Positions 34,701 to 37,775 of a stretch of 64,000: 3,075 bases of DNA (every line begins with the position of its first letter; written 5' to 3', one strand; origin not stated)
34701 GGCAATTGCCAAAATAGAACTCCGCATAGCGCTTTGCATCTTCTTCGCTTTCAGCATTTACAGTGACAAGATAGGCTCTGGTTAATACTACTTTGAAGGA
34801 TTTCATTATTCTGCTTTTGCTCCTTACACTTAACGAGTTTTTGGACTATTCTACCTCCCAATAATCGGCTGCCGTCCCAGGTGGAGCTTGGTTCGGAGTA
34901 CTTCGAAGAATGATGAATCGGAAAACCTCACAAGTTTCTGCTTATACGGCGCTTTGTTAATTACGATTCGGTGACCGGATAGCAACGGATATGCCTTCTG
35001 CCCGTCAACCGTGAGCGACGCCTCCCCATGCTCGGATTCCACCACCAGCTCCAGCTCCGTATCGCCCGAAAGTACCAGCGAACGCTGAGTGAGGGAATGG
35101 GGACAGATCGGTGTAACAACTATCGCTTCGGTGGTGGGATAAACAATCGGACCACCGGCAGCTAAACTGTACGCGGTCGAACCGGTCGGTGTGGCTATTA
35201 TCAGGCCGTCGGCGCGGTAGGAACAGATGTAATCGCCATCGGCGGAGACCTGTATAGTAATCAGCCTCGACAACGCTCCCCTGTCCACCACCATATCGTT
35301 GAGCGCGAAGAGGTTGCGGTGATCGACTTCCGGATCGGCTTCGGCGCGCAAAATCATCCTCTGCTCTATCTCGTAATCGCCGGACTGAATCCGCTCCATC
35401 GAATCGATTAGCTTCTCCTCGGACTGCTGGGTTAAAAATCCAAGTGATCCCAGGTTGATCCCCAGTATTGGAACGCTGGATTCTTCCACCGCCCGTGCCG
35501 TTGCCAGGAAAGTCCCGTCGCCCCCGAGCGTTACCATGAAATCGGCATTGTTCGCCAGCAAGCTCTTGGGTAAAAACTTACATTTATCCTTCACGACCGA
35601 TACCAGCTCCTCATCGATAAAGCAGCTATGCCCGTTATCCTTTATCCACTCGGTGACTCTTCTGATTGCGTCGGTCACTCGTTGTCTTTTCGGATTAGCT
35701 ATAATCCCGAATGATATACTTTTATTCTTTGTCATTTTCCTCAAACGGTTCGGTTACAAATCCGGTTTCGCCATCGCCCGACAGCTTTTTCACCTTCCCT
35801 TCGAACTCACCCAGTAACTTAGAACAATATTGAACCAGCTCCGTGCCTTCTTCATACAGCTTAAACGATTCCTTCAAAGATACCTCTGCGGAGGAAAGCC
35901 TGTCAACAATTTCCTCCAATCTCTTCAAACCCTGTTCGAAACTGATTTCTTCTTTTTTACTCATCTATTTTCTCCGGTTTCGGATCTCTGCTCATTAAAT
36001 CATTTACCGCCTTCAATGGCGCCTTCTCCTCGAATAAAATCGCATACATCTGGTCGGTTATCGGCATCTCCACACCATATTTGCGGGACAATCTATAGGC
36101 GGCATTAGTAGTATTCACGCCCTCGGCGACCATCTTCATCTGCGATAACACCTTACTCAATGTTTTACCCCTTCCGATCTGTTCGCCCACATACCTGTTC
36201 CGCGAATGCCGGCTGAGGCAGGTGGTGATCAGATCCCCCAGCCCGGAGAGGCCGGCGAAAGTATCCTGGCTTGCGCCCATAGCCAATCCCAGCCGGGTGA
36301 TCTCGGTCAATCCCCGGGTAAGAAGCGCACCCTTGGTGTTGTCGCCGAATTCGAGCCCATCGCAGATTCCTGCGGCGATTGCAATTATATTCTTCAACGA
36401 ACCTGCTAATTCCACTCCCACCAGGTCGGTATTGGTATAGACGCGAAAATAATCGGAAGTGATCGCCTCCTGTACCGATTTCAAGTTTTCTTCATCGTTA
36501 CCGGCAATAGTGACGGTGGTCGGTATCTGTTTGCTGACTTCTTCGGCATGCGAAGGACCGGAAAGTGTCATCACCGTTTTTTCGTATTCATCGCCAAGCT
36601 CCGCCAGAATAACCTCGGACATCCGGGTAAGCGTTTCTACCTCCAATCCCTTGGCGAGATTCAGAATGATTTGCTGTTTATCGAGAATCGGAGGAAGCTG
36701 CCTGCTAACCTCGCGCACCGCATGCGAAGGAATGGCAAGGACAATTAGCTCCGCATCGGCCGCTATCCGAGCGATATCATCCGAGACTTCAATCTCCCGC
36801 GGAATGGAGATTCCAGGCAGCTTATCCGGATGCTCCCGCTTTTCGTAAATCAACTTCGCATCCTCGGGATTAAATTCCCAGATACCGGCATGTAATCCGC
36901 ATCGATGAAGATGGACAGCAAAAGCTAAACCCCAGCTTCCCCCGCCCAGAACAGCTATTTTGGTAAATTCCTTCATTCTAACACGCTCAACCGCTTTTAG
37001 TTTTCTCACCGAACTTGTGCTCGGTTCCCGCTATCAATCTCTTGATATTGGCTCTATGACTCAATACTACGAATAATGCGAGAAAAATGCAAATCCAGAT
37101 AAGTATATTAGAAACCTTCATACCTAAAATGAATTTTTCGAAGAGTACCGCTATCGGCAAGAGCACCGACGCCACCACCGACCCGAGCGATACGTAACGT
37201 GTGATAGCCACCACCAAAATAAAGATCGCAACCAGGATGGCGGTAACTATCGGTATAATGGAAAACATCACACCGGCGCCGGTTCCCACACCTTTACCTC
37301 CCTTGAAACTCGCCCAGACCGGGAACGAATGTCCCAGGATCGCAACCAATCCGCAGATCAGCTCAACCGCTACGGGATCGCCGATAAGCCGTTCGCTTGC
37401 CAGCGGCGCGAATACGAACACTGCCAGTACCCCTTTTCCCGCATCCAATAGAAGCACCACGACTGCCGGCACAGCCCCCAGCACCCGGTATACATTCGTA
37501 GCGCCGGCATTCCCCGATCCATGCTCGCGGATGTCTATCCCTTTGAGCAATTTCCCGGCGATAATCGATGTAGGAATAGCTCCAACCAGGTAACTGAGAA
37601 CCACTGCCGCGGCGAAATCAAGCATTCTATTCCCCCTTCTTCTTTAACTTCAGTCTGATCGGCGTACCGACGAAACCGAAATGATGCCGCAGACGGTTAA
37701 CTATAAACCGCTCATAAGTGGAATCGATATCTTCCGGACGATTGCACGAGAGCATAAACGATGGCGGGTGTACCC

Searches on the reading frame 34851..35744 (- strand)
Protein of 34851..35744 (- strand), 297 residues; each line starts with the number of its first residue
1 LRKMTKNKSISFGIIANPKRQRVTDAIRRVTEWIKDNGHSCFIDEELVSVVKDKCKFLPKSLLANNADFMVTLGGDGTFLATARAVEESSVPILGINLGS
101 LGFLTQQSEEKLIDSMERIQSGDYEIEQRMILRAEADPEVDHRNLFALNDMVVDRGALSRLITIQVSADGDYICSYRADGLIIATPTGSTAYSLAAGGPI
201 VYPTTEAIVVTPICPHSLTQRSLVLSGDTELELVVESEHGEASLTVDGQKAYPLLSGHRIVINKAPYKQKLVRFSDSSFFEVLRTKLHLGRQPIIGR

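Call 92: search_protein_families(library=pfam, proteins=[window:34851-35744:-], max_evalue=0.00001)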
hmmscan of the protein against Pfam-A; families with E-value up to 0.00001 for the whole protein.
window:34851-35744:- (297 aa): 2 families
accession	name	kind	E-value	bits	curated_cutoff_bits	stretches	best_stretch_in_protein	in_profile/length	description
PF20143.4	NAD_kinase_C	-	2.8e-35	121.2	23.7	1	148-273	1-125/126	ATP-NAD kinase C-terminal domain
PF01513.26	NAD_kinase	-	2.8e-20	73.4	25.5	1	12-124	1-130/130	ATP-NAD kinase N-terminal domain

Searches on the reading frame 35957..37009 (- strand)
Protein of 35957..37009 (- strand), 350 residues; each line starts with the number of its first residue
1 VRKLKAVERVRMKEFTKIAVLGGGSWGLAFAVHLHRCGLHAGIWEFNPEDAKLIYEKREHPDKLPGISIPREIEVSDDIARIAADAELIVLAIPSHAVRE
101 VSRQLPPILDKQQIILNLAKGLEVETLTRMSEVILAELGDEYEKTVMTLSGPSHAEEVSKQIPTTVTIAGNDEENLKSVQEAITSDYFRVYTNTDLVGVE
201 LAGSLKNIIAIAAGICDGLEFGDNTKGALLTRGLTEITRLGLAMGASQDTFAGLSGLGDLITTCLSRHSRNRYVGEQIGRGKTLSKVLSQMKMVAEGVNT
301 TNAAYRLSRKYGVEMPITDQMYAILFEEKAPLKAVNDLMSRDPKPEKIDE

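Call 92: search_protein_families(library=pfam, proteins=[window:35957-37009:-], max_evalue=0.00001)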
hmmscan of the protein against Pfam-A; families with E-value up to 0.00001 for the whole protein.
window:35957-37009:- (350 aa): 4 families
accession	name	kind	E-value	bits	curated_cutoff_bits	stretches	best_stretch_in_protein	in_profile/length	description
PF07479.19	NAD_Gly3P_dh_C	-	2e-58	197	25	1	195-335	1-141/142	NAD-dependent glycerol-3-phosphate dehydrogenase C-terminus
PF01210.29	NAD_Gly3P_dh_N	-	3.5e-45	154.3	23.1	1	17-174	1-156/158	NAD-dependent glycerol-3-phosphate dehydrogenase N-terminus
PF20618.3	GPD_NAD_C_bact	-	3.4e-21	76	27.6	1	255-320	1-65/66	Bacterial GPD, NAD-dependent C-terminal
PF03807.23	F420_oxidored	-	5.9e-06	27.2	21.6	0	17-117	1-90/94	NADP oxidoreductase coenzyme F420-dependent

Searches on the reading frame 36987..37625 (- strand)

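Call 93: search_protein_families(library=pfam, proteins=[window:36987-37625:-], max_evalue=0.00001)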
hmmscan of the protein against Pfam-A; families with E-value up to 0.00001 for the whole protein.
window:36987-37625:- (212 aa): 1 family
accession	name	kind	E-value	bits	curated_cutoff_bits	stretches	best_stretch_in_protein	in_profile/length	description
PF02660.20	G3P_acyltransf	-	1.1e-53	182.1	24.1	1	10-197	1-164/164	Glycerol-3-phosphate acyltransferase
